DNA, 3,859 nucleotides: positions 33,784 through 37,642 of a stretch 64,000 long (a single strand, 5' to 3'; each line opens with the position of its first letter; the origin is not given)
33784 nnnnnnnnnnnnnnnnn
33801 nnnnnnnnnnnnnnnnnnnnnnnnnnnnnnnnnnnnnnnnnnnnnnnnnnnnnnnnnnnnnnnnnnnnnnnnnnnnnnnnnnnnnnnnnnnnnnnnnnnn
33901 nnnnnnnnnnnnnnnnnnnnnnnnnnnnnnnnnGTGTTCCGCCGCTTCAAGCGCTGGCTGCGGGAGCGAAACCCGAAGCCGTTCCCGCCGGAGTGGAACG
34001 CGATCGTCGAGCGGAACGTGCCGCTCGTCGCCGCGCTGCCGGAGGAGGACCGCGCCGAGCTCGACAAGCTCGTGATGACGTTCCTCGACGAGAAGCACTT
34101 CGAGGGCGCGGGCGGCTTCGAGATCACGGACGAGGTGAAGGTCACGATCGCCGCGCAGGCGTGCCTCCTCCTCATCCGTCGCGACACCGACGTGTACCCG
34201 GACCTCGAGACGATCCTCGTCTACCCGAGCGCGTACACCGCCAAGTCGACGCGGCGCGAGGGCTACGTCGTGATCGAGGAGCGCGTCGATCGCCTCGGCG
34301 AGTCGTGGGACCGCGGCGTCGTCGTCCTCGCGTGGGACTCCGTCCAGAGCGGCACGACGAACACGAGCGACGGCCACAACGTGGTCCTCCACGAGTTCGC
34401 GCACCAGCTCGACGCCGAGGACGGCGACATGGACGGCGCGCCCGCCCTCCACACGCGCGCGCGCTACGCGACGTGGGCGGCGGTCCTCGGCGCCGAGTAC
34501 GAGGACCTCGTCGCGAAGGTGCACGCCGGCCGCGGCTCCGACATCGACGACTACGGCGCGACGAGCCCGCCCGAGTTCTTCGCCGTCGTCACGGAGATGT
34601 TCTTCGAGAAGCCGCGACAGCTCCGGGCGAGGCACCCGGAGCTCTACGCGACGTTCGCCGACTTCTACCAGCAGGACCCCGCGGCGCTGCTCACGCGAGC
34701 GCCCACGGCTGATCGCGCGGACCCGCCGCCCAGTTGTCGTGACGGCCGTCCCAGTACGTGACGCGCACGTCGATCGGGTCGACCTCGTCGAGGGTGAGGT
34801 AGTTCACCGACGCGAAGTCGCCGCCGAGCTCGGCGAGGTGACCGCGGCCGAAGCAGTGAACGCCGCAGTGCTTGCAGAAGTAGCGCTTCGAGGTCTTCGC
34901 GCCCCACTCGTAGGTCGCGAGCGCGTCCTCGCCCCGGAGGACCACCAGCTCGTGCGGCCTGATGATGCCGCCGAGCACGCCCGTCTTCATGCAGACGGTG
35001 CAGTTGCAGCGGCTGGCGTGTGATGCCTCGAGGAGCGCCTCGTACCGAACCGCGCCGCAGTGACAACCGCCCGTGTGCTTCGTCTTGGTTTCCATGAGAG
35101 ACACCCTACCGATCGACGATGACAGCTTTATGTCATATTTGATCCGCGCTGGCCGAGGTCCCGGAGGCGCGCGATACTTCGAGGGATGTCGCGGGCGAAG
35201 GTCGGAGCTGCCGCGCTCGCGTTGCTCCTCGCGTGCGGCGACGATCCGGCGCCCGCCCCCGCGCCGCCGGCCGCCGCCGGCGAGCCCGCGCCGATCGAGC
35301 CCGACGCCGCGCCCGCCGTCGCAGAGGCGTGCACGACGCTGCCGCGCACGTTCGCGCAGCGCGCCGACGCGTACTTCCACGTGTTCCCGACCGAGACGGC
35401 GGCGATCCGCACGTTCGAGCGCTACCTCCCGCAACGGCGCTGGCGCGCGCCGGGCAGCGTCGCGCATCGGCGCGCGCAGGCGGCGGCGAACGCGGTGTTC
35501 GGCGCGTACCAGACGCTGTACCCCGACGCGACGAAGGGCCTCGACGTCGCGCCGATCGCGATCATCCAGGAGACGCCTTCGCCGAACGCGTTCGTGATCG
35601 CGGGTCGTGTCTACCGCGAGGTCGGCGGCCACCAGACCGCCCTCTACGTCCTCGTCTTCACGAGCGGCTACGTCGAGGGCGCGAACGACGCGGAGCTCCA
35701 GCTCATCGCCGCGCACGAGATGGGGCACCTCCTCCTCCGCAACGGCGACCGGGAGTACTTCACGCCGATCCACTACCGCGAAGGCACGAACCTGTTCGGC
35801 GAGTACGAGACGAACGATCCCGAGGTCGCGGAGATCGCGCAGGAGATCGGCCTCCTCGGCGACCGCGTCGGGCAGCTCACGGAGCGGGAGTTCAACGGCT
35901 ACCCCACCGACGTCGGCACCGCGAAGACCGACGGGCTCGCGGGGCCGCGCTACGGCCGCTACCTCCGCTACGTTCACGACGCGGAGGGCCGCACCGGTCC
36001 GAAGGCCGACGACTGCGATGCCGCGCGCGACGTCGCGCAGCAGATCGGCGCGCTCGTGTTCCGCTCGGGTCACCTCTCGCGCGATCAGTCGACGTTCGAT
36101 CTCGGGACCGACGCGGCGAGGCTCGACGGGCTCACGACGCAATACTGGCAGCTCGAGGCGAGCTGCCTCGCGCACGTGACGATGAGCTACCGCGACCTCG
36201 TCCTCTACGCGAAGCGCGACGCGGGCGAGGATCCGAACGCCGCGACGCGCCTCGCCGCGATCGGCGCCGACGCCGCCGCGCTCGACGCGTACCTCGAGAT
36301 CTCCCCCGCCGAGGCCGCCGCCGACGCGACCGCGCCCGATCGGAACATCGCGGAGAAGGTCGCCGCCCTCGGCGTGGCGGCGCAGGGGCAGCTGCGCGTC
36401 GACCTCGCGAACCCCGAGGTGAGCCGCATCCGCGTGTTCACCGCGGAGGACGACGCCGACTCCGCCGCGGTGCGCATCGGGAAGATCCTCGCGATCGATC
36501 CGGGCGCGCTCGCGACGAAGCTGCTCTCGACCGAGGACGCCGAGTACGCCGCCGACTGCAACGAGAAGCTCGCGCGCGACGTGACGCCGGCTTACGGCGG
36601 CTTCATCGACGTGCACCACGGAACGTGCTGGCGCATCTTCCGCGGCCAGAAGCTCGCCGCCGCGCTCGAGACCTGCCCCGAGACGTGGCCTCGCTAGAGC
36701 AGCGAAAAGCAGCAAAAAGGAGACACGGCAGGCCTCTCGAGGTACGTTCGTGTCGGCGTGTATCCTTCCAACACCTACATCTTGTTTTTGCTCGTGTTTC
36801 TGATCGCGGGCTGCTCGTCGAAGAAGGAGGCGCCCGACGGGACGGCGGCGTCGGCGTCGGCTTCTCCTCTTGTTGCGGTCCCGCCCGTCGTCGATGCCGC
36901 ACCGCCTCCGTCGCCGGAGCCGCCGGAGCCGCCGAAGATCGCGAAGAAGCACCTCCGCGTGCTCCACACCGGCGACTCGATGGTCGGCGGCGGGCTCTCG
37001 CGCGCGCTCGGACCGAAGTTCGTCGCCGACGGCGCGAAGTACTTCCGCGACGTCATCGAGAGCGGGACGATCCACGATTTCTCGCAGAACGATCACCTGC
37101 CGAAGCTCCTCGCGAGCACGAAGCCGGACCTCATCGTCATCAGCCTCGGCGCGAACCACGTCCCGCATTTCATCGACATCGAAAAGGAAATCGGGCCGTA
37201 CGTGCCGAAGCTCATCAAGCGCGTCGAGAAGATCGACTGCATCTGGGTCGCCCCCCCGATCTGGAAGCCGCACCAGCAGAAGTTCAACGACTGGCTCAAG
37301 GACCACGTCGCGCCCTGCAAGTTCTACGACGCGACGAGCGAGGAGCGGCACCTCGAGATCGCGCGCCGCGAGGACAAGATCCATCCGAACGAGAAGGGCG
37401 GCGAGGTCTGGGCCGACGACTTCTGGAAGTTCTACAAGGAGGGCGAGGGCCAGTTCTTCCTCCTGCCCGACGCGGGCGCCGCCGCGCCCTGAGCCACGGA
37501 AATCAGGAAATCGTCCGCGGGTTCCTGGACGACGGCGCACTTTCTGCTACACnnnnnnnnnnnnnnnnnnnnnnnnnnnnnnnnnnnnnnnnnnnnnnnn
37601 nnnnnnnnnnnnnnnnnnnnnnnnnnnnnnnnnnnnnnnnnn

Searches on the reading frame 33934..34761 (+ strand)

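Call 26: search_protein_families(library=pfam, proteins=[window:33934-34761:+], max_evalue=0.001)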
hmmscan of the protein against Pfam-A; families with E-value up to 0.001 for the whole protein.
window:33934-34761:+ (275 aa): 2 families
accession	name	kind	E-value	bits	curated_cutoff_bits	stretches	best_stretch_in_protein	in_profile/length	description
PF06167.18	Peptidase_M90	-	1.8e-90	303.2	26.2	1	6-246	2-243/243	Glucose-regulated metallo-peptidase M90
PF25226.1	DUF7844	-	0.00068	19.6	27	0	179-250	158-226/230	Domain of unknown function (DUF7844)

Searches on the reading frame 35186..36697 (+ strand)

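Call 26: search_protein_families(library=pfam, proteins=[window:35186-36697:+], max_evalue=0.001)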
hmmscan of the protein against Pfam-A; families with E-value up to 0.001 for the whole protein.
window:35186-36697:+ (503 aa): 0 families

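Call 58: search_protein_families(library=pfam, proteins=[window:35186-36697:+], max_evalue=0.01)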
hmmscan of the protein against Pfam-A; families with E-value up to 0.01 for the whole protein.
window:35186-36697:+ (503 aa): 1 family
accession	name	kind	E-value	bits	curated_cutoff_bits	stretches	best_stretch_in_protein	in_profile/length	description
PF01435.24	Peptidase_M48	-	0.0011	19.3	20.3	1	124-185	27-79/186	Peptidase family M48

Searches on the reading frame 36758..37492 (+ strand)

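Call 26: search_protein_families(library=pfam, proteins=[window:36758-37492:+], max_evalue=0.001)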
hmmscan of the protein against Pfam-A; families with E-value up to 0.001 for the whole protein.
window:36758-37492:+ (244 aa): 3 families
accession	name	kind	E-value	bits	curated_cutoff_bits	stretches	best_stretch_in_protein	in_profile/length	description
PF13472.12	Lipase_GDSL_2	-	7.2e-05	23.8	32.9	1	107-214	48-175/178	GDSL-like Lipase/Acylhydrolase family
PF04311.20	DUF459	-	0.00032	20.6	27.2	0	67-134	1-71/197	Protein of unknown function (DUF459)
PF00657.28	Lipase_GDSL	-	0.00084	20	23.6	0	107-220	57-206/208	GDSL-like Lipase/Acylhydrolase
